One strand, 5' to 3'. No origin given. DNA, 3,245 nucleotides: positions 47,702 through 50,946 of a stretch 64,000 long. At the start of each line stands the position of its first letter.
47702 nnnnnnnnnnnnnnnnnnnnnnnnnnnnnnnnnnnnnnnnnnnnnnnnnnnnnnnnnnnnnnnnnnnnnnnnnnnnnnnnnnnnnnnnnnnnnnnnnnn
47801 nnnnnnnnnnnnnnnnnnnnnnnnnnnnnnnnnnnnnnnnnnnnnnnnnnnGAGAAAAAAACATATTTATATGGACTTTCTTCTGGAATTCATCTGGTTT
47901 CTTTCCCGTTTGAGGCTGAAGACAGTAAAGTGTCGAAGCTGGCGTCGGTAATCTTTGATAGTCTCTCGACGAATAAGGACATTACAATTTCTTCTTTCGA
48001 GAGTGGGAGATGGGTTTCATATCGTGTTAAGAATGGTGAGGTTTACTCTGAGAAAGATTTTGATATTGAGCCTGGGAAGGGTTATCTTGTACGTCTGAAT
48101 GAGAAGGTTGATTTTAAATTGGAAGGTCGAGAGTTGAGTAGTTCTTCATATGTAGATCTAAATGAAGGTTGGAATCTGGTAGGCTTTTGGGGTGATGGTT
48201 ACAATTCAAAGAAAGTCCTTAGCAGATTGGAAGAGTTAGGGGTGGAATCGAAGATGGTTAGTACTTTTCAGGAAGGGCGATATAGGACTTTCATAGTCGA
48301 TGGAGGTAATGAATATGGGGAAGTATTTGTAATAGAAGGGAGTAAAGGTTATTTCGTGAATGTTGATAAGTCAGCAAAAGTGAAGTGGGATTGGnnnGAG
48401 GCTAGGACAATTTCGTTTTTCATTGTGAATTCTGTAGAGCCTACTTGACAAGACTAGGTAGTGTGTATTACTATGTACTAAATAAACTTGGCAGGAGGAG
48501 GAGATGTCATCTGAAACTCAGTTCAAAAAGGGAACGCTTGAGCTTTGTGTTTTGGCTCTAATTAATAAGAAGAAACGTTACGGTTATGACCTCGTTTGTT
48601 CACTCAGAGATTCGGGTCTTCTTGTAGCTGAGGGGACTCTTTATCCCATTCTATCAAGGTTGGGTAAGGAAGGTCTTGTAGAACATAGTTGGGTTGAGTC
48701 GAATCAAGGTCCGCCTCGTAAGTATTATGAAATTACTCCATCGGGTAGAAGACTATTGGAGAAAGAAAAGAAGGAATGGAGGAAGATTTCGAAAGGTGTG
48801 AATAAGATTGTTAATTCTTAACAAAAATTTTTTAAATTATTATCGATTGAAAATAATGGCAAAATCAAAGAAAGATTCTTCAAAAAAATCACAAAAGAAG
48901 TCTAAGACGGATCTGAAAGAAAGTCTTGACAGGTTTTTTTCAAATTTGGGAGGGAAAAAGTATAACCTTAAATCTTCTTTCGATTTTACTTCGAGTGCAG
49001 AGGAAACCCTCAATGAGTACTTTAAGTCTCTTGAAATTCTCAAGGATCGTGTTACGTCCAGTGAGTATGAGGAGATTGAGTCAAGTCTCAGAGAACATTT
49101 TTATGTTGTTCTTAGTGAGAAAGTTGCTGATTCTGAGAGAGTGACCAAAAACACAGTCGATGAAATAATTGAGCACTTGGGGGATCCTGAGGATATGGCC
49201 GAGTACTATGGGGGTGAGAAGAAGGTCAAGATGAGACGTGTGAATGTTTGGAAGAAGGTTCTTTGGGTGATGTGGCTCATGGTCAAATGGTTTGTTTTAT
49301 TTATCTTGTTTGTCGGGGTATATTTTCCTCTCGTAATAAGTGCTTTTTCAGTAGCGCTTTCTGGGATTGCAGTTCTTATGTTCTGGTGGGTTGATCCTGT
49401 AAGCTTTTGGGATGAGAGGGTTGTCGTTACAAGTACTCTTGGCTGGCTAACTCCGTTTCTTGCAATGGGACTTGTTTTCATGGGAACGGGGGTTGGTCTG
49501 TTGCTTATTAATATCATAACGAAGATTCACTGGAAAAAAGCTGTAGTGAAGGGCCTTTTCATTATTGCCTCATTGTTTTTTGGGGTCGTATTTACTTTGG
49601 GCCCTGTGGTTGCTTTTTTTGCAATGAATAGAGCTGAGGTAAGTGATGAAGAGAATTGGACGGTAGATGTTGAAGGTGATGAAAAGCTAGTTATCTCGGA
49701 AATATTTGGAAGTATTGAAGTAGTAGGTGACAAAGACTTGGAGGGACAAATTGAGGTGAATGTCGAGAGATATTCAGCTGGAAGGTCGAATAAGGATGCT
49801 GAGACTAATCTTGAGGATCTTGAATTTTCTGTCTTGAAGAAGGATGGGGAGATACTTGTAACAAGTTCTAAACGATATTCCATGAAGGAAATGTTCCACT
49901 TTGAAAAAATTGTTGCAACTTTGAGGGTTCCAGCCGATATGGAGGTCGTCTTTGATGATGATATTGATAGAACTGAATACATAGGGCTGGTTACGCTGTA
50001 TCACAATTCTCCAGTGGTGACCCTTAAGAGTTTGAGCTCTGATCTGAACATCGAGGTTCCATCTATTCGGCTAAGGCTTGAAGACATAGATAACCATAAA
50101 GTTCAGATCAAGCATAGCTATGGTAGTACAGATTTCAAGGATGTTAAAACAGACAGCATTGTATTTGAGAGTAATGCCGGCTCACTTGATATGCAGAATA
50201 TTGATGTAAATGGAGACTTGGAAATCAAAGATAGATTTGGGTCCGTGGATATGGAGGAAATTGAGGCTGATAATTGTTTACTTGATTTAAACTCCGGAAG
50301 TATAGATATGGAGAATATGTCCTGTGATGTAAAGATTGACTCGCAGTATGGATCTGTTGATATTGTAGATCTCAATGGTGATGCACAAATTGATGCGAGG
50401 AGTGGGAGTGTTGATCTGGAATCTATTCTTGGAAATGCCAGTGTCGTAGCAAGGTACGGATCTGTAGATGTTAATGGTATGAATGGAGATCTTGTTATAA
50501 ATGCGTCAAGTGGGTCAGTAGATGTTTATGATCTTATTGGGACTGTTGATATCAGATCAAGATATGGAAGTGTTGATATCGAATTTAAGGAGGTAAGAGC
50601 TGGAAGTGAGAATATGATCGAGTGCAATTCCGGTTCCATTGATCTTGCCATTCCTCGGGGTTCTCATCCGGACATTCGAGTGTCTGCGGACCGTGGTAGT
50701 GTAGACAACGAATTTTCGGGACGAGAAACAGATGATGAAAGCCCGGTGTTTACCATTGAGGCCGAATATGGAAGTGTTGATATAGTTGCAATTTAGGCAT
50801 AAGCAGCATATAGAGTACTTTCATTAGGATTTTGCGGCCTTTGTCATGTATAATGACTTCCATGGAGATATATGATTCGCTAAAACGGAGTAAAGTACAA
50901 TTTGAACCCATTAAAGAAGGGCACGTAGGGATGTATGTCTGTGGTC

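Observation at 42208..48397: Surface-enzyme island in which two divergently encoded secreted enzymes share an unrecognised ~180-aa C-terminal domain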

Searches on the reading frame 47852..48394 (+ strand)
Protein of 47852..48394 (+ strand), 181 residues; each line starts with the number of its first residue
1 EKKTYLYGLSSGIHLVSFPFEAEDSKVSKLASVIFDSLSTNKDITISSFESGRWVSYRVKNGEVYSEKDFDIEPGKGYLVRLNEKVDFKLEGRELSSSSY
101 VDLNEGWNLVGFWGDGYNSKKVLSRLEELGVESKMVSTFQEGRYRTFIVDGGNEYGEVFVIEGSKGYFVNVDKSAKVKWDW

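Call 4: search_protein_families(library=pfam, proteins=[window:47858-48394:+], max_evalue=1)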
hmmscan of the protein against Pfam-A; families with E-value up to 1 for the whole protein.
window:47858-48394:+ (179 aa): 1 family
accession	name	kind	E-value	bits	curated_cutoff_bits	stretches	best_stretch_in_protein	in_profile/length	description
PF20251.4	Big_14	-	0.062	13.7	27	1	35-79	32-74/104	Bacterial Ig-like domain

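Call 63: search_protein_families(library=ncbifam, proteins=[window:47852-48394:+], max_evalue=0.1)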
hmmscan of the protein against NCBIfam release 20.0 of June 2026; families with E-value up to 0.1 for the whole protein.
window:47852-48394:+ (181 aa): 0 families

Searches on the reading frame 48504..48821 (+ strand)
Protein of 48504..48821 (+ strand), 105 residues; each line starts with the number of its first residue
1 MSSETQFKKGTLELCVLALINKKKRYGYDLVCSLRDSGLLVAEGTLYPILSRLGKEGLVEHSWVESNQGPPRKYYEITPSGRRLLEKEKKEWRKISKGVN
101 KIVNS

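Call 68: search_protein_families(library=pfam, proteins=[window:48504-48821:+], max_evalue=0.01)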
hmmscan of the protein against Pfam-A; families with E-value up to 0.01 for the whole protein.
window:48504-48821:+ (105 aa): 3 families
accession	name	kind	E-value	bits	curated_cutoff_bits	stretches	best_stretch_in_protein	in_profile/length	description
PF03551.20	PadR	-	1.1e-23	83.4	27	1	16-86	1-74/75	Transcriptional regulator PadR-like family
PF01638.23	HxlR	-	0.0032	17.7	20.8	1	16-86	11-74/91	HxlR-like helix-turn-helix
PF04458.17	DUF505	-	0.0045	15.9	28.7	1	49-100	370-419/622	Protein of unknown function (DUF505)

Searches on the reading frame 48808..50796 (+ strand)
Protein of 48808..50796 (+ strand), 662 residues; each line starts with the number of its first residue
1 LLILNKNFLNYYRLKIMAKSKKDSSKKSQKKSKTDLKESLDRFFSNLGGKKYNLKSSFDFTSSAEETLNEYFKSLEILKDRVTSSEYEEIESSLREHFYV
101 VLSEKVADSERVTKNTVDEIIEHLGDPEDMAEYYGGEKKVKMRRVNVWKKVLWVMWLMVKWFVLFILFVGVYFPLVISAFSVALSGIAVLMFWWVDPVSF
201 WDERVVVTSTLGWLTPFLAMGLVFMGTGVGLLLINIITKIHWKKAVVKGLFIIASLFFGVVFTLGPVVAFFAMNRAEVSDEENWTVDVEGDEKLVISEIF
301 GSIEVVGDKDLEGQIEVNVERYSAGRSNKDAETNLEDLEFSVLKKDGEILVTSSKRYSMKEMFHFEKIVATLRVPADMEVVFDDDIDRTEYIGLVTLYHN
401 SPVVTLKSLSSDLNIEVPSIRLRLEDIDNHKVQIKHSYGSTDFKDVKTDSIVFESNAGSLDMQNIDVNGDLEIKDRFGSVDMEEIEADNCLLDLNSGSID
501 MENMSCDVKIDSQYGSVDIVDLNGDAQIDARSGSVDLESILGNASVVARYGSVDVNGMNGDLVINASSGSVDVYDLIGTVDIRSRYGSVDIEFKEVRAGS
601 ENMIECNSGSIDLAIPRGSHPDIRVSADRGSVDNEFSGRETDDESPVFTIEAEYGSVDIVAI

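Call 68: search_protein_families(library=pfam, proteins=[window:48808-50796:+], max_evalue=0.01)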
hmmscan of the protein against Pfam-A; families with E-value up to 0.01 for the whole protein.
window:48808-50796:+ (662 aa): 3 families
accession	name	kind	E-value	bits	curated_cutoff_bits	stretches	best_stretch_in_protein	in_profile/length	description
PF13349.12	DUF4097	-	1.3e-14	54.7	22.9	2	317-554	23-207/247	Toastrack DUF4097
PF22564.2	HAAS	-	0.00017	22.3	27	1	78-132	10-54/55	HAAS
PF22744.3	Toast-rack_PspC-Cterm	-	0.00043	20.4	27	1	313-388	25-100/136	ToastRack found in some PspC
